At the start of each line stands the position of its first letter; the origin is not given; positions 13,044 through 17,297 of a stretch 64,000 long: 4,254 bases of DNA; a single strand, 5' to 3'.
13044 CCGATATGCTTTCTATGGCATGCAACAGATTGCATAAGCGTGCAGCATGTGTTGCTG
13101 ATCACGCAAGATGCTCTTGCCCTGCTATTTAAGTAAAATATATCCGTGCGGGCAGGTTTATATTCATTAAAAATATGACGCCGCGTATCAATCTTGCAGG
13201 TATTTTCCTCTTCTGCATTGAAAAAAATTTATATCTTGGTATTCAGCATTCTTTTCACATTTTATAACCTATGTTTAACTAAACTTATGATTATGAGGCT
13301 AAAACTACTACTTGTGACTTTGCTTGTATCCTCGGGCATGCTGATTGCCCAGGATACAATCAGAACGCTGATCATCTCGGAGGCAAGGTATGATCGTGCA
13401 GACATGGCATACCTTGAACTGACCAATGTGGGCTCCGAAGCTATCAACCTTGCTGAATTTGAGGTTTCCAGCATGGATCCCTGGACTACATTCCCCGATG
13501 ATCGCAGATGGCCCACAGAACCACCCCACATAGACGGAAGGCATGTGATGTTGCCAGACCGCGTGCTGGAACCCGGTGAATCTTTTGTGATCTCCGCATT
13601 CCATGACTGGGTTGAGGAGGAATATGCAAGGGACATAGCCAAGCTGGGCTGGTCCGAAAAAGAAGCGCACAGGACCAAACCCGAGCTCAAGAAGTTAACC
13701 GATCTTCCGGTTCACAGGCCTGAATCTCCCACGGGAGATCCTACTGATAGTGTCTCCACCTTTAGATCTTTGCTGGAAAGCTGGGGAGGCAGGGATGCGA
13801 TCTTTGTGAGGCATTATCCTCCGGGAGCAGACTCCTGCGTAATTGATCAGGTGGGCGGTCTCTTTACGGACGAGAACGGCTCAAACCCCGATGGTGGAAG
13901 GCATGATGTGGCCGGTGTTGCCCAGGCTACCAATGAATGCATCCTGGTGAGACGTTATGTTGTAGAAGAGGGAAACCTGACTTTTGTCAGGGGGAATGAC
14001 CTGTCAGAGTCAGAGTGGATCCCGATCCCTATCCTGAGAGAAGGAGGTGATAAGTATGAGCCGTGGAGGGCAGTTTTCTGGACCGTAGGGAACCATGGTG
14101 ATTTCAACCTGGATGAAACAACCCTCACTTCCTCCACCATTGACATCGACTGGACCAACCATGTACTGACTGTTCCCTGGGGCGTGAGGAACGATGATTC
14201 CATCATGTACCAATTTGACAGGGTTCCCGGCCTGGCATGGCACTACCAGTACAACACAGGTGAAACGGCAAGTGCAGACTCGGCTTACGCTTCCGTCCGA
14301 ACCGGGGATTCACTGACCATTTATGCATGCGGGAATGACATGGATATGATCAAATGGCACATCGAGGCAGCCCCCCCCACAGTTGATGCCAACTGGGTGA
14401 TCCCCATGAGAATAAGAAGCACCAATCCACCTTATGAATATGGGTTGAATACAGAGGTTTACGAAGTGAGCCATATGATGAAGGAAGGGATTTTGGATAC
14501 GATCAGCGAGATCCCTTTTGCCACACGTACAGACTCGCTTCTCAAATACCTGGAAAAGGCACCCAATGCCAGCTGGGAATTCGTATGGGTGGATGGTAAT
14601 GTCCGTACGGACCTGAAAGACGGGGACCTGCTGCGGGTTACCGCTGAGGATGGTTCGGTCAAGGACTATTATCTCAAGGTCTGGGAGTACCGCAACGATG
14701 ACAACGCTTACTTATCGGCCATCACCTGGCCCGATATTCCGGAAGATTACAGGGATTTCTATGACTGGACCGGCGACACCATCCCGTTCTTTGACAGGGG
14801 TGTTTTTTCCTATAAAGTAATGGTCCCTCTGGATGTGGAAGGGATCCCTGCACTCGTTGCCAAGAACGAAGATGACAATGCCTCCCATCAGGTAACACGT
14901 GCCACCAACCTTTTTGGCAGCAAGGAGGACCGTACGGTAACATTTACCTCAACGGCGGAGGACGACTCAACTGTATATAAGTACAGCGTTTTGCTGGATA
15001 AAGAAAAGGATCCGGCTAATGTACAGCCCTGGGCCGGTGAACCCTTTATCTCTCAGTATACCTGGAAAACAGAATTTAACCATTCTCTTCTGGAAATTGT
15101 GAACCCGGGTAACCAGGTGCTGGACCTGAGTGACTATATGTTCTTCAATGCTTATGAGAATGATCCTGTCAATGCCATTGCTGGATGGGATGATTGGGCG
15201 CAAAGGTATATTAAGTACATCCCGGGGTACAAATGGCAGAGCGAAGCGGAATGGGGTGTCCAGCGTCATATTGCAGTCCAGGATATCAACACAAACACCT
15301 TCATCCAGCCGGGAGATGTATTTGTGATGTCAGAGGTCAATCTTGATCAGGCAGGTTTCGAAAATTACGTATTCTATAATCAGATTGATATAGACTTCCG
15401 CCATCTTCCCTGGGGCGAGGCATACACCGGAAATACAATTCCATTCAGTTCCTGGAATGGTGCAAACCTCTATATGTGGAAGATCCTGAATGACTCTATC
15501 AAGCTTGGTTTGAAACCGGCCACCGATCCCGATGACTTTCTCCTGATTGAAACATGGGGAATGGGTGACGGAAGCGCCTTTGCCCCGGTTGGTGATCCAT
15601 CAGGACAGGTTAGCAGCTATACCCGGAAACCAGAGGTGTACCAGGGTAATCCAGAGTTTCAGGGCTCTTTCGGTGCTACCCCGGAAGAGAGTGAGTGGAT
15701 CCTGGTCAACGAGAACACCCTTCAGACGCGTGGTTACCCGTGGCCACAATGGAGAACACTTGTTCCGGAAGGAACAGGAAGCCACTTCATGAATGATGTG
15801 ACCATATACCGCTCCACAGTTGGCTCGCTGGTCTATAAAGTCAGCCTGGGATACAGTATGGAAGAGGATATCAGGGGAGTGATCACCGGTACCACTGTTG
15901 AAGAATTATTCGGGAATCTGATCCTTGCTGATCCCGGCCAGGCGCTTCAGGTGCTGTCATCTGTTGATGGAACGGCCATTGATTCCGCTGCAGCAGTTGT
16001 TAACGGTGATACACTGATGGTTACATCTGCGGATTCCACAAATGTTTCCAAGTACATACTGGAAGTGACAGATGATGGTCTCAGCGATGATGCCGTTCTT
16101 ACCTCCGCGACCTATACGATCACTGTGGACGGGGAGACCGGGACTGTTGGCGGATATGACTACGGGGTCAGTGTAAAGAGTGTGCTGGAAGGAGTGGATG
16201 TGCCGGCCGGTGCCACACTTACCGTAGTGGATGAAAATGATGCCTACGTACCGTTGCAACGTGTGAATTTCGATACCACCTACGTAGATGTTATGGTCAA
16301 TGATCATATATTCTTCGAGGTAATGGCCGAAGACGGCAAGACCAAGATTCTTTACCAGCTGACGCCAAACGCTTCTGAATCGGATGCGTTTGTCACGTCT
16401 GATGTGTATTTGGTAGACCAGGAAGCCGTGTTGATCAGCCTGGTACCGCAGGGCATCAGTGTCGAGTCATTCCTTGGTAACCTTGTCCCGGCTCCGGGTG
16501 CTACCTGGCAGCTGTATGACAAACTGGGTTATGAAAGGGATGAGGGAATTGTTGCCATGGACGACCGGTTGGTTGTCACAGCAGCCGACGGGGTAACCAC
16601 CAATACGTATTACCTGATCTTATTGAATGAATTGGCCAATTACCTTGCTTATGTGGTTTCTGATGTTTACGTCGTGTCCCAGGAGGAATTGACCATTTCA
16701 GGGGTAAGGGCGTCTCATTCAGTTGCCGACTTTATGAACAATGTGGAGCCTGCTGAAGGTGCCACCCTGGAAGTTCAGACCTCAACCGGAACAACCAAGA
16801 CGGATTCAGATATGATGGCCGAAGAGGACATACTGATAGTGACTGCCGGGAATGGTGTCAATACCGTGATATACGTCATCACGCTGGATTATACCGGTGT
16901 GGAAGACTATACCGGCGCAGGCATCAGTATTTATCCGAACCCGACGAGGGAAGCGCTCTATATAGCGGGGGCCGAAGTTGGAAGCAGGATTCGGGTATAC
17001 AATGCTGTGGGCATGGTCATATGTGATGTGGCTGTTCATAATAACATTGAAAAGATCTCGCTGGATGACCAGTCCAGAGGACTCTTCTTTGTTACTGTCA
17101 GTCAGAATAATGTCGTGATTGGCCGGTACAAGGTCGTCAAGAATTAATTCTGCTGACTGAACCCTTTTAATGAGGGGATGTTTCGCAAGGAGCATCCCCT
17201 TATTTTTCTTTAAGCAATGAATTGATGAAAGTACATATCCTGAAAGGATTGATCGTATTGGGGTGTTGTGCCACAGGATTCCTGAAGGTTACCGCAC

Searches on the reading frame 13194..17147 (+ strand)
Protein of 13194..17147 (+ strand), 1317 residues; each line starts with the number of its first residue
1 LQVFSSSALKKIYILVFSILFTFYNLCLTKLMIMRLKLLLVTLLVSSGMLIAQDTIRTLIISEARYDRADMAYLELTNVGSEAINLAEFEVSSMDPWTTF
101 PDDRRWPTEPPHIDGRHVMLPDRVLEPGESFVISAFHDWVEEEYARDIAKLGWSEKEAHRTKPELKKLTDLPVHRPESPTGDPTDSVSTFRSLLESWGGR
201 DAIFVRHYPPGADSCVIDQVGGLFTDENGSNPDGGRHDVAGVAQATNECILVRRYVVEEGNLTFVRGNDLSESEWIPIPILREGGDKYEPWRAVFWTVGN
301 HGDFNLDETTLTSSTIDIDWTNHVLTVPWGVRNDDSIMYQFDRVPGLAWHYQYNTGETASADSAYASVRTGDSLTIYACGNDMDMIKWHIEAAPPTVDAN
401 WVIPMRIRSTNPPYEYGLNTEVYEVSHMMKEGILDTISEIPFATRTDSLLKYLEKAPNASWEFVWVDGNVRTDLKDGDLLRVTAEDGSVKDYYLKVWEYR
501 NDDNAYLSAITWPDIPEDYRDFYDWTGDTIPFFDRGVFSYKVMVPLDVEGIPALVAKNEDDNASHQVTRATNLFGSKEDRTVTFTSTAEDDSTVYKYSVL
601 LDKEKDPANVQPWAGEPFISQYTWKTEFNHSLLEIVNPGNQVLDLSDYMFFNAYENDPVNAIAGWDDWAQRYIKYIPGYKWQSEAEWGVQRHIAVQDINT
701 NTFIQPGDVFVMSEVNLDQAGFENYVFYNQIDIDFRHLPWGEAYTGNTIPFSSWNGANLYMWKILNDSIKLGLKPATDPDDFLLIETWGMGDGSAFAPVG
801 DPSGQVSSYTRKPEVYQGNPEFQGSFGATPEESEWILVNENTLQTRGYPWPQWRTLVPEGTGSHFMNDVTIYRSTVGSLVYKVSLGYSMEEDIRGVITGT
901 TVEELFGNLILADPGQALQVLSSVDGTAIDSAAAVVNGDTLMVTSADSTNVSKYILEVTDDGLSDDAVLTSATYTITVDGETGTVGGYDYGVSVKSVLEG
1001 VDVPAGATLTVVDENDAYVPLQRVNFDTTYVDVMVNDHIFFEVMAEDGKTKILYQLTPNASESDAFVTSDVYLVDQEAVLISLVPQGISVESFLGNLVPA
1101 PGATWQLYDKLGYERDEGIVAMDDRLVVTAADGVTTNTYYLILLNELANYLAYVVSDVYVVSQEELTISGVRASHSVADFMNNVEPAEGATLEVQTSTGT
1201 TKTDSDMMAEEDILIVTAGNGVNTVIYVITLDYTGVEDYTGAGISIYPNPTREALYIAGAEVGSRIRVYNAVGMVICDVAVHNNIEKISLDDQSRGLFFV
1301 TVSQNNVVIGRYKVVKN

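Call 4: search_protein_families(library=pfam, proteins=[window:13194-17147:+], max_evalue=0.01)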
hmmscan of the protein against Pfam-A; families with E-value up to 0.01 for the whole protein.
window:13194-17147:+ (1317 aa): 2 families
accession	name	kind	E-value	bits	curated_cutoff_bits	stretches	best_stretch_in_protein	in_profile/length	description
PF00932.25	LTD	-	1.3e-07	32.4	34.3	1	56-139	5-73/109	Lamin Tail Domain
PF18962.6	Por_Secre_tail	-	1.2e-06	29.2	27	1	1246-1307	1-67/75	Secretion system C-terminal sorting domain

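Call 35: search_solved_structures(query=window:13194-17147:+, max_evalue=1)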
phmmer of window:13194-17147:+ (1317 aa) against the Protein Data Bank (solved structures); distinct sequences matched with E-value up to 1: 6.
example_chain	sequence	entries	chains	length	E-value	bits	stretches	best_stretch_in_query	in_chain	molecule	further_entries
8glj_D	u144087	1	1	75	0.11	13.2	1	1245-1305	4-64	Por secretion system C-terminal sorting domain-containing protein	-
1oc9_A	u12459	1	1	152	0.11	13.1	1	502-569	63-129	TRYPAREDOXIN II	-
1i5g_A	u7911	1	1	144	0.11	13.1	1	503-569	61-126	TRYPAREDOXIN II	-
1fg4_A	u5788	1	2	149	0.12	13.1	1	503-569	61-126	TRYPAREDOXIN II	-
1o6j_A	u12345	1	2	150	0.12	13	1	503-569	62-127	TRYPAREDOXIN II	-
1o81_A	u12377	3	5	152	0.12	13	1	503-569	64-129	TRYPAREDOXIN II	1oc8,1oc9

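Call 91: search_protein_families(library=ncbifam, max_evalue=0.001, proteins=[window:13194-17147:+])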
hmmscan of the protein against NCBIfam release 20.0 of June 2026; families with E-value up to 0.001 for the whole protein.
window:13194-17147:+ (1317 aa): 1 family
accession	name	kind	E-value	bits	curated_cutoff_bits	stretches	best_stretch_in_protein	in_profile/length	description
TIGR04183.1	Por_Secre_tail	domain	3.8e-07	30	23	1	1246-1317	1-72/72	T9SS type A sorting domain-containing protein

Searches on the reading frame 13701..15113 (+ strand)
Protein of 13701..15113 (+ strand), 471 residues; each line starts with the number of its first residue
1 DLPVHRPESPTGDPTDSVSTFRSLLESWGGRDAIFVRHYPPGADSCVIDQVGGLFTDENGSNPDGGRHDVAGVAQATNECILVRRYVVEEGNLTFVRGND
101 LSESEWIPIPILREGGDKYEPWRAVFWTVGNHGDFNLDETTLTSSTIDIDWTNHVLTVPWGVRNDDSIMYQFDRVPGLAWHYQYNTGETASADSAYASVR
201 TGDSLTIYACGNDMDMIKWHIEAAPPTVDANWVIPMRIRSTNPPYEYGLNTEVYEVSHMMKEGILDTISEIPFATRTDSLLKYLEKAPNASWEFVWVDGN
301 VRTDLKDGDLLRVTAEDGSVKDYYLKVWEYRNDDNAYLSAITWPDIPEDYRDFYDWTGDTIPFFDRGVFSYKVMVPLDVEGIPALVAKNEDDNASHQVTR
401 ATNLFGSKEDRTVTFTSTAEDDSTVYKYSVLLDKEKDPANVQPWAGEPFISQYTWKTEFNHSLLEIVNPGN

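Call 38: search_protein_families(library=pfam, max_evalue=5, proteins=[window:13701-15113:+])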
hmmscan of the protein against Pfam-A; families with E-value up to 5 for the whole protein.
seq(471 aa): 3 families
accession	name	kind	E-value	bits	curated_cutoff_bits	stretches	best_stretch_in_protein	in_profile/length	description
PF12733.13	Cadherin-like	-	0.018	15.9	24.2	1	362-430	8-84/89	Cadherin-like beta sandwich domain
PF16143.10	DUF4851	-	0.031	14.3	25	1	390-462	79-148/189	Domain of unknown function (DUF4851)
PF20997.2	DUF3195_C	-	1.7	9.1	25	1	40-54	11-25/32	Protein of unknown function (DUF3195) C-terminal domain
